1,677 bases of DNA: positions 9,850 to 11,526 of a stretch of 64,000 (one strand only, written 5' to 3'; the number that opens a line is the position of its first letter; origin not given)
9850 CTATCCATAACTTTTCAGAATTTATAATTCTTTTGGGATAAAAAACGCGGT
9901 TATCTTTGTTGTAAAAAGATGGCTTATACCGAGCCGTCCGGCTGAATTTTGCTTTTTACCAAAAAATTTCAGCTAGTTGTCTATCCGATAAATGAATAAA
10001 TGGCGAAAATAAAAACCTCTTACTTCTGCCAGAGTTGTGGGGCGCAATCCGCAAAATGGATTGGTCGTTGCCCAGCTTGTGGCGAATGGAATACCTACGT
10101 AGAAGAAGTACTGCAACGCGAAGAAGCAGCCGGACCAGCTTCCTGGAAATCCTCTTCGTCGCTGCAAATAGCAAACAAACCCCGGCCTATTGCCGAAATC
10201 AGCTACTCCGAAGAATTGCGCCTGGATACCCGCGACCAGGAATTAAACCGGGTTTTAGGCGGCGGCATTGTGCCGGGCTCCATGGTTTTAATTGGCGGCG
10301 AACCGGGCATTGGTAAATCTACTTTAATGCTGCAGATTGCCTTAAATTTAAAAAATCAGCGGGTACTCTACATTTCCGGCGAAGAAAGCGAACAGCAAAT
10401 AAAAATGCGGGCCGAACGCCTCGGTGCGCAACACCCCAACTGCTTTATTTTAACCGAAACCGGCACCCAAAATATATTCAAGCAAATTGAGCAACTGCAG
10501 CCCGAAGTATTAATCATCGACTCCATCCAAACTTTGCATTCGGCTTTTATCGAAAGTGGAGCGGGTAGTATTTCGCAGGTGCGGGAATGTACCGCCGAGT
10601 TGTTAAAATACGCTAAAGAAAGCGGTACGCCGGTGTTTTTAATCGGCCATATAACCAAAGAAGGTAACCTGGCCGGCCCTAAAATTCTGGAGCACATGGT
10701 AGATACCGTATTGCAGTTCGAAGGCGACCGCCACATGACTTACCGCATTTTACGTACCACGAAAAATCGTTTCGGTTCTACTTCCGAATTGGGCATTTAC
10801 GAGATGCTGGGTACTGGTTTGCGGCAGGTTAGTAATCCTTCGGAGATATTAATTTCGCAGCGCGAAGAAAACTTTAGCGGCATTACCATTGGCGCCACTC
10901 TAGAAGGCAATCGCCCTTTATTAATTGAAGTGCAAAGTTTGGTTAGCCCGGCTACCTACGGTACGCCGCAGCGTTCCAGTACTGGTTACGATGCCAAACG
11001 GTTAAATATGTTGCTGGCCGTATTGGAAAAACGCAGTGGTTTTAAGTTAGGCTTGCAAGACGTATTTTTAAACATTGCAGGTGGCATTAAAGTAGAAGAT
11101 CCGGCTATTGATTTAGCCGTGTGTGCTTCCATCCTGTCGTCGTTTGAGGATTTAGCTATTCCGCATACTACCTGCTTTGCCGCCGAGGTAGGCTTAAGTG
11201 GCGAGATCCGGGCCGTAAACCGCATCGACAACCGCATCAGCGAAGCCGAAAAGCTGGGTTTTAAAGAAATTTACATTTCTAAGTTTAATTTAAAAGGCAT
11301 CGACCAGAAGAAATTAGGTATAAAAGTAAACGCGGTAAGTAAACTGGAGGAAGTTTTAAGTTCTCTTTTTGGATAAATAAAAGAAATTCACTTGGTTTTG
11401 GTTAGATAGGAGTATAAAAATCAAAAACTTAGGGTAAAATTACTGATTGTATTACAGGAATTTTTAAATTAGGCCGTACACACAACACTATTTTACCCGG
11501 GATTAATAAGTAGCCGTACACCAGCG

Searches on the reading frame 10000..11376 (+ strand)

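Call 19: search_protein_families(library=pfam, proteins=[window:10000-11376:+])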
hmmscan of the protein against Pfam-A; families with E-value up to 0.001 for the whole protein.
window:10000-11376:+ (458 aa): 16 families
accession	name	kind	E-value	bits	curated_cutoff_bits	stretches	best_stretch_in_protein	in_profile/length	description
PF06745.19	ATPase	-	2.4e-15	57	26.6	1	80-143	6-72/231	KaiC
PF13481.12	AAA_25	-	1e-14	55.1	27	1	70-222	10-194/195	AAA domain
PF18073.7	Zn_ribbon_LapB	-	5.7e-11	42.3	25.7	1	8-34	1-27/28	Rubredoxin metal binding domain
PF03796.21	DnaB_C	-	3.6e-09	36.8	27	1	80-138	7-67/255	DnaB-like helicase C terminal domain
PF13541.12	ChlI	-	2.6e-08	34.2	27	1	344-428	35-119/121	Subunit ChlI of Mg-chelatase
PF00004.35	AAA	-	5.8e-07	30.5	21.2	1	96-217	1-107/131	ATPase family associated with various cellular activities (AAA)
PF13401.12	AAA_22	-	1.1e-06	29.4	27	1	94-217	6-123/130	AAA domain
PF13479.12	AAA_24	-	1.6e-05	25.3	27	1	95-219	4-131/195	AAA domain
PF13191.12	AAA_16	-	1.7e-05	25.8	32.6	1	87-213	21-135/167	AAA ATPase domain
PF13173.12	AAA_14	-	4.7e-05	23.8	27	1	95-182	4-77/129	AAA domain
PF07728.20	AAA_5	-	0.00016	22.2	22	1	96-186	2-85/139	AAA domain (dynein-related subfamily)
PF20720.3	nSTAND3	-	0.00022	21.4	27.2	1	95-126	19-52/155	Novel STAND NTPase 3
PF25199.1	nSTAND_NTPase5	-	0.00047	20.5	34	1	94-164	42-113/145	Novel STAND NTPase 5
PF02283.22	CobU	-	0.00053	20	27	1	97-215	2-121/168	Cobinamide kinase / cobinamide phosphate guanyltransferase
PF05362.19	Lon_C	-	0.00058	19.9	21.1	1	361-456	103-202/205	Lon protease (S16) C-terminal proteolytic domain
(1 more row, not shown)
